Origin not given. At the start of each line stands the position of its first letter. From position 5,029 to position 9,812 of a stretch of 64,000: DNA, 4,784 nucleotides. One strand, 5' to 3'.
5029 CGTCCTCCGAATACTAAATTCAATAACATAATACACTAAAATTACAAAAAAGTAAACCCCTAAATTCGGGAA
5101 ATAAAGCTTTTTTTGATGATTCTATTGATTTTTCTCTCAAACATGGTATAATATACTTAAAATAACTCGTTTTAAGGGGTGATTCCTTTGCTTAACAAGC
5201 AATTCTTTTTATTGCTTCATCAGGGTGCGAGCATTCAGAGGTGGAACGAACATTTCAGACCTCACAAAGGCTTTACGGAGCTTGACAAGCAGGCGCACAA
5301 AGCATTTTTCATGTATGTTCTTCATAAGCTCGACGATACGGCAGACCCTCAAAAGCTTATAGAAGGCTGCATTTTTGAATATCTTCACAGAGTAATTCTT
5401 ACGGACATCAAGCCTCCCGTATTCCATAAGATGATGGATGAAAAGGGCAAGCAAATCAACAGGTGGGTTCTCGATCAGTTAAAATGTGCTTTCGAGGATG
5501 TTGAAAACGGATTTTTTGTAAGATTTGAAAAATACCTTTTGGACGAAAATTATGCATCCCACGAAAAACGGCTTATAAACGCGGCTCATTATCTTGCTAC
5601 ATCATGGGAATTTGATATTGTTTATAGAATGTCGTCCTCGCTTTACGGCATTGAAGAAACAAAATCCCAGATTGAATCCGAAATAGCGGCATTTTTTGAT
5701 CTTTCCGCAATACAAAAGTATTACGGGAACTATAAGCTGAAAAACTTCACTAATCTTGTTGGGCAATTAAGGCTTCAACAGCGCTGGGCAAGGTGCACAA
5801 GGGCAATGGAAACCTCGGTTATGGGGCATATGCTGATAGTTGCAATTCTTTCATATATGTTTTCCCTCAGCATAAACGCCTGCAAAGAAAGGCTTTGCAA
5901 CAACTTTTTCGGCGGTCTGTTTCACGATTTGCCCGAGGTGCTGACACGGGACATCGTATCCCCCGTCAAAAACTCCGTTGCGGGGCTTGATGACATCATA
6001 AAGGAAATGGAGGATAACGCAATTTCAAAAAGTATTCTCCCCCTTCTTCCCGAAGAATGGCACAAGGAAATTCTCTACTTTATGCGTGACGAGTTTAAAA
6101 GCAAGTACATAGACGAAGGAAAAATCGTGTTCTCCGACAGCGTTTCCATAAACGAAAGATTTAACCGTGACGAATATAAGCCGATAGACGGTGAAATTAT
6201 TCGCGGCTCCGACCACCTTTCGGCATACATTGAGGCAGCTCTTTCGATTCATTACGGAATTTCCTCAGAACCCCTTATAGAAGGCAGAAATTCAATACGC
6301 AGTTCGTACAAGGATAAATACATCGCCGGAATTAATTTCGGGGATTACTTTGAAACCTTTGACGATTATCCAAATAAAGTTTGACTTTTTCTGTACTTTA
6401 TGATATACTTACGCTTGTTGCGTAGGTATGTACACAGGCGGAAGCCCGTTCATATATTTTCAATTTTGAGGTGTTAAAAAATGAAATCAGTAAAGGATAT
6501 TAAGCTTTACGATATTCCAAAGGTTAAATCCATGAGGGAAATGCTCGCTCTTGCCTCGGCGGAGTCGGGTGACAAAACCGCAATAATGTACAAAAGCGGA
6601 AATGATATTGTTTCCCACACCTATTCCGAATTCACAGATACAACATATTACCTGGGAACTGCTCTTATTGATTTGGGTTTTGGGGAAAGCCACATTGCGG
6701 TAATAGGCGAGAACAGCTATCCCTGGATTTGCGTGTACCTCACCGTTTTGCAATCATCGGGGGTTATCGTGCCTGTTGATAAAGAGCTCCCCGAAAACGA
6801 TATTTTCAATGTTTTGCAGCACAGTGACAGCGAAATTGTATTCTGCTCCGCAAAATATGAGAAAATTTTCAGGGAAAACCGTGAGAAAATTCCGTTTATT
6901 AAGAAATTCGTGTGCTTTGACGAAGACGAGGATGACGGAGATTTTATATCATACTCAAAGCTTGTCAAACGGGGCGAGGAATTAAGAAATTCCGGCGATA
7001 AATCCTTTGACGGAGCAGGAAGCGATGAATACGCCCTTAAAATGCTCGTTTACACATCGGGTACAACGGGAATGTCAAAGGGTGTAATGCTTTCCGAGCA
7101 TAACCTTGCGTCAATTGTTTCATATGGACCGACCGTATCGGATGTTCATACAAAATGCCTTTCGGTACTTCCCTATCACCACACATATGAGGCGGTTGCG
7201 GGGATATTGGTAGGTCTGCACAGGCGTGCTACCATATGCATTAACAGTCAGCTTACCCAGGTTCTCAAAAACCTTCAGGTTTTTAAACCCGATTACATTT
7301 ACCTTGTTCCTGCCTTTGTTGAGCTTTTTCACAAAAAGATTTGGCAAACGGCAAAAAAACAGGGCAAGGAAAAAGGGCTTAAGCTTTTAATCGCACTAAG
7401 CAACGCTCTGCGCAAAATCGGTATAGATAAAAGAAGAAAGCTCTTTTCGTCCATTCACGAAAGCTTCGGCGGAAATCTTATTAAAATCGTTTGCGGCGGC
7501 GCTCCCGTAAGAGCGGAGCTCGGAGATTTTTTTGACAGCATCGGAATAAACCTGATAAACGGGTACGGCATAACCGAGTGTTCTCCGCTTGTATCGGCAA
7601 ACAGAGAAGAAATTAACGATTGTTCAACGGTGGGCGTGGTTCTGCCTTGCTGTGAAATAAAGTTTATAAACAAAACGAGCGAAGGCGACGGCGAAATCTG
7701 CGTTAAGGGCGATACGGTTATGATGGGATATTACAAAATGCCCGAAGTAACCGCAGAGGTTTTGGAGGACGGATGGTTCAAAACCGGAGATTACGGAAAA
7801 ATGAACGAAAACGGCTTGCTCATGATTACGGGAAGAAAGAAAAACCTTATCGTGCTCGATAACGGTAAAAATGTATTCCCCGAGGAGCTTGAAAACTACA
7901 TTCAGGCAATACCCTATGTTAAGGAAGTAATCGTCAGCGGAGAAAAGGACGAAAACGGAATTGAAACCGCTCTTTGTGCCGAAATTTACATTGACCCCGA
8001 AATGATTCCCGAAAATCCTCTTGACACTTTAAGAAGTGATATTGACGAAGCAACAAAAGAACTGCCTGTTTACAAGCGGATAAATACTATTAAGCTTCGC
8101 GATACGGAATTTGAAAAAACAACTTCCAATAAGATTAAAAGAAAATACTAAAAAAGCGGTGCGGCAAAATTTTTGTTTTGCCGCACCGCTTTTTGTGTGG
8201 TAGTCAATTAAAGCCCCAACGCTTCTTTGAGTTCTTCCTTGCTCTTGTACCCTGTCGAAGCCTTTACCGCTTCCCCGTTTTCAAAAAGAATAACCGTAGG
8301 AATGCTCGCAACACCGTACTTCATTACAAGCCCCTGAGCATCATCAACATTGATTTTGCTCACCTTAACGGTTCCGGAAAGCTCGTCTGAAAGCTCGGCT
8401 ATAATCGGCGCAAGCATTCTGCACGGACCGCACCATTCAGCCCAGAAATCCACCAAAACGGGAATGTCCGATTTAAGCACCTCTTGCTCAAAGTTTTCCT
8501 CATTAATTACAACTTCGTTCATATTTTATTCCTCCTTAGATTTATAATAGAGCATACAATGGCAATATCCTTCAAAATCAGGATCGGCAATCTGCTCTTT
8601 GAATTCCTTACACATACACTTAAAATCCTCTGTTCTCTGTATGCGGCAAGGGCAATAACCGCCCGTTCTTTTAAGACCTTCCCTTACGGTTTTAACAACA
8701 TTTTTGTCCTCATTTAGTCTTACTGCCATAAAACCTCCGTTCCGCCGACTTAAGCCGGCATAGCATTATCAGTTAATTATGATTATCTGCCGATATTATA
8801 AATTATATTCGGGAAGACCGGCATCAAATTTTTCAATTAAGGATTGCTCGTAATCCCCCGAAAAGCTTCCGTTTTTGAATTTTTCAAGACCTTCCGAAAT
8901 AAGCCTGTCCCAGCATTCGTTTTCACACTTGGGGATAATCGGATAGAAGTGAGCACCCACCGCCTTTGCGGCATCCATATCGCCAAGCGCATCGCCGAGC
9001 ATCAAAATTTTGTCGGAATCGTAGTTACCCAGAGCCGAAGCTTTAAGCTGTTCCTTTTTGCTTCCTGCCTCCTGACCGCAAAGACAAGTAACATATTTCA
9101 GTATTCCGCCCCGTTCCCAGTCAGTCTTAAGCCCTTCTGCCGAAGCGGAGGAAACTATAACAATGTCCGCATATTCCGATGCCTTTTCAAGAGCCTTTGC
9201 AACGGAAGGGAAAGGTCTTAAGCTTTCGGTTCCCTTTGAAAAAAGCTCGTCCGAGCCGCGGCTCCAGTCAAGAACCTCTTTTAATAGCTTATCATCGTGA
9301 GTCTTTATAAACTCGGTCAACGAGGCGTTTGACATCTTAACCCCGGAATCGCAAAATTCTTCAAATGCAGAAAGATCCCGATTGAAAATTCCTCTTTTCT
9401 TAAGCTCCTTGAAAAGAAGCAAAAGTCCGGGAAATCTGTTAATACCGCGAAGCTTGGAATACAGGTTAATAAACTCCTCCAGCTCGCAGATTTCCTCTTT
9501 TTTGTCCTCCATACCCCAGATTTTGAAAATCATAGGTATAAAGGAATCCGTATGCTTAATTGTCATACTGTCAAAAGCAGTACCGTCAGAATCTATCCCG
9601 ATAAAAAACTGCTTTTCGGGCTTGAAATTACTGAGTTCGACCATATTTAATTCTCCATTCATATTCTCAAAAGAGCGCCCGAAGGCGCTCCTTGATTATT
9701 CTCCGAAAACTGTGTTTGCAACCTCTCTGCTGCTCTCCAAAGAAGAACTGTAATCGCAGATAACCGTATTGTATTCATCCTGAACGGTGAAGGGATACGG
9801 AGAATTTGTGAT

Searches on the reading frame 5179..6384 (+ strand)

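Call 63: search_protein_families(library=pfam, proteins=[window:5179-6384:+], max_evalue=0.000001)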
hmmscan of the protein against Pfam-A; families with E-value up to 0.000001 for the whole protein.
window:5179-6384:+ (401 aa): 2 families
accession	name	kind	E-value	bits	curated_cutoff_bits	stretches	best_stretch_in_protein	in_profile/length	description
PF13023.12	HD_3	-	2.2e-30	106.2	22.5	1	194-372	1-163/165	HD domain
PF12917.13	YfbR-like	-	2.7e-20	73.2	25.9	1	189-306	1-120/182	5'-deoxynucleotidase YfbR-like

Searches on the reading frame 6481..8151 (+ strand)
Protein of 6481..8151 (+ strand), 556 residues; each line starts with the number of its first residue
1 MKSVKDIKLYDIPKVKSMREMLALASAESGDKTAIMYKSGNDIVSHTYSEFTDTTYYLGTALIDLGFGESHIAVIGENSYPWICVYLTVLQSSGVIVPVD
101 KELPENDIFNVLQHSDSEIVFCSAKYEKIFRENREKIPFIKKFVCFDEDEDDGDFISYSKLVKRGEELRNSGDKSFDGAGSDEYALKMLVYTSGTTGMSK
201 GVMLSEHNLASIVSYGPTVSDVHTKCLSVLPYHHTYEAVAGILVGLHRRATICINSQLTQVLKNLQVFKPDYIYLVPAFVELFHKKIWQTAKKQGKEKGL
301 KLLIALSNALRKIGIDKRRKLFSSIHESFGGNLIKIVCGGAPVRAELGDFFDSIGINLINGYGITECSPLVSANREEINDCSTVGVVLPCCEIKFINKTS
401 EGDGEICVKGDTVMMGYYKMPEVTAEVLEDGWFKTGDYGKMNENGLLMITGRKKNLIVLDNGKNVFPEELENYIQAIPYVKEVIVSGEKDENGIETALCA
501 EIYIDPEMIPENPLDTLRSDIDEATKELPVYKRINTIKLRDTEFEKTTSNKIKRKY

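Call 63: search_protein_families(library=pfam, proteins=[window:6481-8151:+], max_evalue=0.000001)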
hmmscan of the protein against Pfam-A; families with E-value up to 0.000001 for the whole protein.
window:6481-8151:+ (556 aa): 1 family
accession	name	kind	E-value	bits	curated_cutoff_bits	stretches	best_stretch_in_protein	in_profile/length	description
PF00501.34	AMP-binding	-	5.1e-59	200.4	29.9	1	27-418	6-384/384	AMP-binding enzyme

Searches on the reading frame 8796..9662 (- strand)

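Call 63: search_protein_families(library=pfam, proteins=[window:8796-9662:-], max_evalue=0.000001)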
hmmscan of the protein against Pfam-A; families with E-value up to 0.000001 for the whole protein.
window:8796-9662:- (288 aa): 1 family
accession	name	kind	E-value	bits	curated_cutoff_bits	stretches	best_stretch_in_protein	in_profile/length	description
PF13419.12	HAD_2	-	7e-08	33.2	23.8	0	133-239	62-175/178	Haloacid dehalogenase-like hydrolase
